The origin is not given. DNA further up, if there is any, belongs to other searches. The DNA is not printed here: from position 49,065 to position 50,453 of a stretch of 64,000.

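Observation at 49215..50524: Translationally coupled Trm112-like zinc-ribbon mini-protein plus radical-SAM/SPASM enzyme inside the glycosyltransferase operon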

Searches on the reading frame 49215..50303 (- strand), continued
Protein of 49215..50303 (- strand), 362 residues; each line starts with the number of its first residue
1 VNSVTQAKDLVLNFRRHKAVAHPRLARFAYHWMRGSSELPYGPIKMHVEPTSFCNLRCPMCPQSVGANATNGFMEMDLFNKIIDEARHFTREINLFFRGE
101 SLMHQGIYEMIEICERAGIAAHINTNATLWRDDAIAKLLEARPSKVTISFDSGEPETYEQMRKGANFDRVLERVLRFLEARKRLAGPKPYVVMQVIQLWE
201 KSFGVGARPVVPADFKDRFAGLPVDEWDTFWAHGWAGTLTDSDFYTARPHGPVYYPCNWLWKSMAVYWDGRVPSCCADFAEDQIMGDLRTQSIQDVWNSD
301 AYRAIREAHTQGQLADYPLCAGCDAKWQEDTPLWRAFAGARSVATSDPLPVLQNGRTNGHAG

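Call 22: search_protein_families(library=pfam, proteins=[L008:9408-10457:+, L008:10403-11221:+, L012:9557-10669:-, L012:10651-11646:-, L012:7120-7752:+, L012:6067-7101:+, L012:9180-9428:+, L015:6100-6906:+, L017:11680-12852:+, L008:7783-8001:+], max_evalue=0.01)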
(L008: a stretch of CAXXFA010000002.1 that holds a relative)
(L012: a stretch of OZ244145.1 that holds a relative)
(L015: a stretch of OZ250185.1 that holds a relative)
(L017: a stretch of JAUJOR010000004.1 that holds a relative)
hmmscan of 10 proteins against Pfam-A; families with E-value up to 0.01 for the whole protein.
L008:9408-10457:+ (349 aa): 3 families
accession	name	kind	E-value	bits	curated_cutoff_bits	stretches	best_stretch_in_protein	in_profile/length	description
PF17805.7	AsnC_trans_reg2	-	1.7e-52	175.9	27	2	234-319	1-86/86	AsnC-like ligand binding domain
PF22451.2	NirdL-like_HTH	-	9.8e-32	108.7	27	2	5-51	1-47/47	Siroheme decarboxylase NirDL-like HTH domain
PF13404.12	HTH_AsnC-type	-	5.1e-09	36.3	27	1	178-217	5-41/42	AsnC-type helix-turn-helix domain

L008:10403-11221:+ (272 aa): 1 family
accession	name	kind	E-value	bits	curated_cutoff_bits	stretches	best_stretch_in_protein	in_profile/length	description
PF06778.18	Chlor_dismutase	-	4.5e-58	196.4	25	1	52-243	1-188/189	Chlorite dismutase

L012:9557-10669:- (370 aa): 2 families
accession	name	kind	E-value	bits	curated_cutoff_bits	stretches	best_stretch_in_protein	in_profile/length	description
PF01168.26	Ala_racemase_N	-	8.1e-26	91.5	24.1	1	24-249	1-216/220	Alanine racemase, N-terminal domain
PF14031.13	D-ser_dehydrat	-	1.7e-17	64.3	22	1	265-351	1-96/97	Putative serine dehydratase domain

L012:10651-11646:- (331 aa): 4 families
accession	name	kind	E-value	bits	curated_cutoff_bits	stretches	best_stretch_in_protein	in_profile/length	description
PF22725.1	GFO_IDH_MocA_C3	-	1.1e-27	96.9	27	1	133-254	2-123/124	GFO/IDH/MocA C-terminal domain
PF01408.29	GFO_IDH_MocA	-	1.9e-26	93.6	24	1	5-124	2-120/120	Oxidoreductase family, NAD-binding Rossmann fold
PF02894.22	GFO_IDH_MocA_C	-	2.9e-18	66.9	22.9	1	136-330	1-218/218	Oxidoreductase family, C-terminal alpha/beta domain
PF03447.22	NAD_binding_3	-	0.0052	17.9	24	1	10-122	1-115/116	Homoserine dehydrogenase, NAD binding domain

L012:7120-7752:+ (210 aa): 1 family
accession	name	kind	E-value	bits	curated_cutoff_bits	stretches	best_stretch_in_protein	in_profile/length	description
PF02517.21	Rce1-like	-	1.1e-13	51.7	22.4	1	98-184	10-92/93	Type II CAAX prenyl endopeptidase Rce1-like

L012:6067-7101:+ (344 aa): 10 families
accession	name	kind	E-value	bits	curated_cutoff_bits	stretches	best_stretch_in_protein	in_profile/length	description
PF05496.18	RuvB_N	-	1.7e-75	252.6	27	1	22-180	1-159/159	Holliday junction DNA helicase RuvB P-loop domain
PF17864.7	AAA_lid_4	-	7.8e-29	99.7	27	1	183-256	1-74/74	RuvB AAA lid domain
PF05491.19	RuvB_C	-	6.5e-21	74.5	24.7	1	258-327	2-71/72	RuvB C-terminal winged helix domain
PF00004.35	AAA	-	1.5e-20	74.4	21.2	1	58-181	2-130/131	ATPase family associated with various cellular activities (AAA)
PF07728.20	AAA_5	-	1.1e-07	32.3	22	1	57-174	2-139/139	AAA domain (dynein-related subfamily)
PF01078.27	Mg_chelatase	-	0.00012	21.9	20.3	0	27-76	2-44/207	Magnesium chelatase, subunit ChlI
PF00910.28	RNA_helicase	-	0.00041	21.2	21.5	1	58-120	2-64/105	RNA helicase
PF13191.12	AAA_16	-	0.0014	19.6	32.6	0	30-81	2-51/167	AAA ATPase domain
PF13401.12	AAA_22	-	0.0016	19.2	27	0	57-77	8-28/130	AAA domain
PF06068.19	TIP49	-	0.0027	17.4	23.8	0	28-85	24-81/347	TIP49 P-loop domain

L012:9180-9428:+ (83 aa): 1 family
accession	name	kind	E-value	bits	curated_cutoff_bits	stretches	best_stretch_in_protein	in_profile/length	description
PF03966.22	Trm112p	-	2.2e-06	27.9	22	1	6-69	3-39/40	Trm112p-like protein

L015:6100-6906:+ (268 aa): 0 families

L017:11680-12852:+ (390 aa): 4 families
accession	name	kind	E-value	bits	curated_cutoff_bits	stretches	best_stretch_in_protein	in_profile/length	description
PF13524.12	Glyco_trans_1_2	-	1.6e-08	35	25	1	248-368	28-142/144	Glycosyl transferase-like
PF13692.12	Glyco_trans_1_4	-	3.2e-08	34.4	27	1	259-340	69-142/142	Glycosyl transferases group 1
PF13439.12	Glyco_transf_4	-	1.2e-07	32.3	28.5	1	60-161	51-159/170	Glycosyltransferase Family 4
PF00534.26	Glycos_transf_1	-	2.1e-06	27.8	26.4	1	256-354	82-172/172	Glycosyl transferases group 1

L008:7783-8001:+ (73 aa): 1 family
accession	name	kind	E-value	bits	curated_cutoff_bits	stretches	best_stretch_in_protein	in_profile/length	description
PF03966.22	Trm112p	-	1.8e-09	37.8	22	1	14-50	2-40/40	Trm112p-like protein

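Call 37: predict_structure(alignment_id=A4)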
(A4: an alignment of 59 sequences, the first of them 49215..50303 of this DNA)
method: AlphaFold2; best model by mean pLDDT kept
length: 362 residues; sequences in the alignment: 59
mean_pLDDT: 89.7   pTM: 0.90
mean pLDDT of the five models: 89.7, 88.5, 88.4, 87.9, 85.5
residues with pLDDT >= 90: 220; 70-90: 130; 50-70: 6; < 50: 6
segments of 3 or more residues with pLDDT < 50: 357-362
pLDDT, mean of each block of 10 residues (from residue 1): 72 83 88 94 97 89 80 98 98 95 97 98 95 96 97 91 93 98 94 93 84 96 95 78 81 89 97 91 95 98 96 91 85 85 79 56 33
secondary structure, 60 per line:
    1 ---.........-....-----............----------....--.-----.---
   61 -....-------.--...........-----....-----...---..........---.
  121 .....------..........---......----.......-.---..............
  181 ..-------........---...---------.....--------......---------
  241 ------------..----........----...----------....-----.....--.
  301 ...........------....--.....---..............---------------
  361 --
elements in order: H4-12 H14-17 H23-34 E45-48 H62-65 H76-86 E92-95 H107-116 E120-125 H132-141 E145-150 H155-161 H167-182 E190-197 H213-217 E226-231 H259-262 E263-266 E271-273 E284-287 H293-297 H300-311 H318-321 H332-345

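Call 39: fold_search(model_id=the predicted structure, library=pdb)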
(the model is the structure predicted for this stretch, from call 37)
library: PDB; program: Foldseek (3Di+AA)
matches with E <= 10: 1674; with E <= 0.001: 110
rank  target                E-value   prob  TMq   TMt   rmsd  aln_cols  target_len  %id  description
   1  4m7t                  3.3e-14  1.00  0.52  0.74   4.7       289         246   20  Crystal structure of BtrN in complex with AdoMet and 2-DOIA (released 2013-10-02)
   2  5v1t_A                4.8e-13  1.00  0.53  0.45  10.1       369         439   16  Crystal structure of Streptococcus suis SuiB bound to precursor peptide SuiA (released 2017-08-30)
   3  5v1s_A                3.5e-12  1.00  0.54  0.47  10.1       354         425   16  Crystal structure of Streptococcus suis SuiB bound to S-adenosylmethionine (released 2017-08-30)
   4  5v1s_B                4.4e-12  1.00  0.52  0.45  10.3       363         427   15  Crystal structure of Streptococcus suis SuiB bound to S-adenosylmethionine (released 2017-08-30)
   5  5v1q_A                7.1e-12  1.00  0.53  0.45   9.9       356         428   16  Crystal structure of Streptococcus suis SuiB (released 2017-08-30)
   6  5v1q_B                8.9e-12  1.00  0.53  0.44   9.6       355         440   16  Crystal structure of Streptococcus suis SuiB (released 2017-08-30)
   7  8hzy_A                4.9e-11  1.00  0.52  0.42   9.3       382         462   15  The crystal structure of a Radical SAM Enzyme DesII (released 2024-07-10)
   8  8hzv_C                6.9e-11  1.00  0.50  0.39  10.2       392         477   15  The crystal structure of a Radical SAM Enzyme DesII (released 2024-07-10)
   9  7vob                  9.8e-11  1.00  0.55  0.60   7.4       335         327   16  The crystal structure of a Radical SAM Enzyme BlsE involved in the Biosynthesis of Blasticidin S (released 2022-05-04)
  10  4m7s                  1.3e-10  1.00  0.47  0.76   4.6       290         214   16  Crystal structure of SeMet BtrN in an OPEN conformation (released 2013-10-02)
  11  8hzv_A                1.8e-10  1.00  0.49  0.38   9.9       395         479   14  The crystal structure of a Radical SAM Enzyme DesII (released 2024-07-10)
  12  6efn                  3.8e-10  1.00  0.48  0.45   7.8       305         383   18  Structure of a RiPP maturase, SkfB (released 2018-10-24)
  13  8hzv_B                7.6e-10  1.00  0.52  0.41   8.6       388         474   15  The crystal structure of a Radical SAM Enzyme DesII (released 2024-07-10)
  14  4k36_A                7.6e-10  1.00  0.50  0.48  11.3       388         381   15  His6 tagged anSMEcpe with bound AdoMet (released 2013-05-08)
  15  8hzv_D                8.0e-10  1.00  0.52  0.41   8.7       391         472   15  The crystal structure of a Radical SAM Enzyme DesII (released 2024-07-10)
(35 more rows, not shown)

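Call 41: find_encoding_contigs(protein=P0118, flank=6000, max_places=2)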
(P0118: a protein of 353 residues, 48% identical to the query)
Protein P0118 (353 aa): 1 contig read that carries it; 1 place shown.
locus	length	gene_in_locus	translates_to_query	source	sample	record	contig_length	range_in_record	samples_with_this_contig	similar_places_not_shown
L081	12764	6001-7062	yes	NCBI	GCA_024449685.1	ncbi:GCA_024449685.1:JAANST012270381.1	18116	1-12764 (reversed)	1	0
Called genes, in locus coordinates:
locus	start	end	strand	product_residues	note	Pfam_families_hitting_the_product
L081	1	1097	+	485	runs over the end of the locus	PF01408:GFO_IDH_MocA, PF21252:Glyco_hydro_109_C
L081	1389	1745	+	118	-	PF09413:DUF2007 (weak)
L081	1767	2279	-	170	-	-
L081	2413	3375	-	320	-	PF23914:TPR_CcmH_CycH (faint), PF13428:TPR_14 (faint), PF07719:TPR_2 (faint), PF13414:TPR_11 (faint), PF13431:TPR_17 (faint), PF13432:TPR_16 (faint), PF14559:TPR_19 (faint), PF21033:RMD1-3 (faint), +1 more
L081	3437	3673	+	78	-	-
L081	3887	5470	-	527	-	PF02310:B12-binding, PF04055:Radical_SAM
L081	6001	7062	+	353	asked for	PF04055:Radical_SAM, PF13186:SPASM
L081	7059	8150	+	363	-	-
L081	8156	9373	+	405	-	PF13439:Glyco_transf_4, PF13579:Glyco_trans_4_4, PF00534:Glycos_transf_1, PF13692:Glyco_trans_1_4, PF13524:Glyco_trans_1_2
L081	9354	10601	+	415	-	PF13439:Glyco_transf_4 (weak), PF13579:Glyco_trans_4_4, PF20706:GT4-conflict, PF00534:Glycos_transf_1, PF13692:Glyco_trans_1_4, PF13524:Glyco_trans_1_2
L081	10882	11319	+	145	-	-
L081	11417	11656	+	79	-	-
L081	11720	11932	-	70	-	-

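Call 42: find_encoding_contigs(protein=P0126, flank=6000, max_places=2)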
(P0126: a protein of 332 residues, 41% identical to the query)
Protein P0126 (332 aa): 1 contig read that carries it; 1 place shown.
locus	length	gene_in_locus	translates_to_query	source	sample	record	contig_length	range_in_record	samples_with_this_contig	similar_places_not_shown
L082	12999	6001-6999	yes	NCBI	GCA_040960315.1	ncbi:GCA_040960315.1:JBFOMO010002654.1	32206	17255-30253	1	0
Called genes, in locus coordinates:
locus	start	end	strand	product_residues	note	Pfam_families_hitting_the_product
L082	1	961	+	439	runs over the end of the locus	PF13439:Glyco_transf_4 (weak), PF00534:Glycos_transf_1, PF20706:GT4-conflict, PF13692:Glyco_trans_1_4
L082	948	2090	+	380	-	PF14307:Glyco_tran_WbsX, PF16317:Glyco_hydro_99 (faint)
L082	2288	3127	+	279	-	PF00535:Glycos_transf_2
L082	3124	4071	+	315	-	PF00535:Glycos_transf_2, PF10111:Glyco_tranf_2_2, PF13641:Glyco_tranf_2_3, PF13632:Glyco_trans_2_3 (faint)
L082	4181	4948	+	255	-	PF05575:V_cholerae_RfbT, PF05050:Methyltransf_21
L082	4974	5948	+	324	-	PF13439:Glyco_transf_4, PF00534:Glycos_transf_1, PF13692:Glyco_trans_1_4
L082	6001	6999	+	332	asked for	PF04055:Radical_SAM, PF13186:SPASM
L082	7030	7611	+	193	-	PF13412:HTH_24, PF22674:C2185-like_N (weak)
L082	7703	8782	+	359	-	PF00483:NTP_transferase, PF12804:NTP_transf_3 (weak), PF25084:LbH_EIF2B (faint), PF25087:GMPPB_C (faint)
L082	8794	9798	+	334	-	PF01073:3Beta_HSD, PF01370:Epimerase, PF02719:Polysacc_synt_2, PF04321:RmlD_sub_bind, PF07993:NAD_binding_4, PF13460:NAD_binding_10, PF16363:GDP_Man_Dehyd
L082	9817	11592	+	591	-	PF13424:TPR_12, PF13431:TPR_17 (weak), PF13371:TPR_9 (weak), PF13414:TPR_11 (weak), PF00515:TPR_1, PF13181:TPR_8, PF13414:TPR_11, PF00515:TPR_1, +14 more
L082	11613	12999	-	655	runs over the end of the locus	PF15892:BNR_4 (weak), PF23044:SH3-C_UBE2O (faint), PF02012:BNR (faint)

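Call 43: find_encoding_contigs(protein=P0096, flank=6000, max_places=2)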
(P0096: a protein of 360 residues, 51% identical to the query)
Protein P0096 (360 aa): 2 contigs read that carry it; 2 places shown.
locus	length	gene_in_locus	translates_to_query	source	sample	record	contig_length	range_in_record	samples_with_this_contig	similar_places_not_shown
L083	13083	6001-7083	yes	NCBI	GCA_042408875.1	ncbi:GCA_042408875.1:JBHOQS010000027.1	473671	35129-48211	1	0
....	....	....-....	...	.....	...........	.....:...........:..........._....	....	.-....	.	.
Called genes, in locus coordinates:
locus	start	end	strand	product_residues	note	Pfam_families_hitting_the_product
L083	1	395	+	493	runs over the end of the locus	PF00535:Glycos_transf_2, PF13641:Glyco_tranf_2_3, PF13632:Glyco_trans_2_3 (faint), PF13641:Glyco_tranf_2_3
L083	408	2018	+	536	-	PF00534:Glycos_transf_1, PF13692:Glyco_trans_1_4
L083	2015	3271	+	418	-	PF13489:Methyltransf_23, PF08241:Methyltransf_11, PF13649:Methyltransf_25 (weak)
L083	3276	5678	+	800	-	-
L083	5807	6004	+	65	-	PF03966:Trm112p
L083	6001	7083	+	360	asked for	PF04055:Radical_SAM, PF13186:SPASM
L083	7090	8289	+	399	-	PF13439:Glyco_transf_4, PF13579:Glyco_trans_4_4, PF20706:GT4-conflict (weak), PF00534:Glycos_transf_1, PF13692:Glyco_trans_1_4, PF13524:Glyco_trans_1_2 (weak)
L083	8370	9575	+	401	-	PF13439:Glyco_transf_4, PF13579:Glyco_trans_4_4, PF20706:GT4-conflict (weak), PF00534:Glycos_transf_1, PF13692:Glyco_trans_1_4, PF13524:Glyco_trans_1_2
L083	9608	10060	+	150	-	-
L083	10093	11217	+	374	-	PF20706:GT4-conflict, PF00534:Glycos_transf_1, PF13692:Glyco_trans_1_4, PF13524:Glyco_trans_1_2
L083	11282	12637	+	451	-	PF01547:SBP_bac_1, PF13416:SBP_bac_8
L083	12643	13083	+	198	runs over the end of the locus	PF00132:Hexapep (weak)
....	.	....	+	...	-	?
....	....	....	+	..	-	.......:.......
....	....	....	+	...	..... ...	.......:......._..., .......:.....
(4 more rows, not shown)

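Call 48: search_protein_families(library=pfam, alignment_id=A6, max_evalue=0.00001)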
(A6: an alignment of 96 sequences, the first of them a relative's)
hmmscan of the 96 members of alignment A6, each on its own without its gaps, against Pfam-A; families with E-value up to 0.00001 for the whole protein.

A. member 1, L019:54-485:+ (144 aa): 1 family
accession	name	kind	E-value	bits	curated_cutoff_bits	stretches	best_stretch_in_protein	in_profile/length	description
PF03331.19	LpxC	-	2e-43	149.3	27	1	3-135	133-265/268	UDP-3-O-acyl N-acetylglycosamine deacetylase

B. families by the number of members that match (of 96 scanned): 88 families (the first 25 are shown)
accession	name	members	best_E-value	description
PF04055.27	Radical_SAM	16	7.8e-29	Radical SAM superfamily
PF13649.12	Methyltransf_25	9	7.1e-21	Methyltransferase domain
PF02310.24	B12-binding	8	2.6e-22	B12 binding domain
PF00398.26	RrnaAD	7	2.9e-58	Ribosomal RNA adenine dimethylase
PF13489.12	Methyltransf_23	7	1.2e-27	Methyltransferase domain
PF08241.18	Methyltransf_11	7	4.4e-25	Methyltransferase domain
PF08242.18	Methyltransf_12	5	3.7e-17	Methyltransferase domain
PF13847.12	Methyltransf_31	5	2.2e-16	Methyltransferase domain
PF13186.11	SPASM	5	7.3e-12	Iron-sulfur cluster-binding domain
PF00534.26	Glycos_transf_1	4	4.2e-25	Glycosyl transferases group 1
PF13692.12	Glyco_trans_1_4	4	2.7e-24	Glycosyl transferases group 1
PF13439.12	Glyco_transf_4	4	1.1e-18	Glycosyltransferase Family 4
PF01209.24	Ubie_methyltran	4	8.4e-10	ubiE/COQ5 methyltransferase family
PF00733.27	Asn_synthase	3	2.8e-109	Asparagine synthase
PF16363.11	GDP_Man_Dehyd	3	2e-55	GDP-mannose 4,6 dehydratase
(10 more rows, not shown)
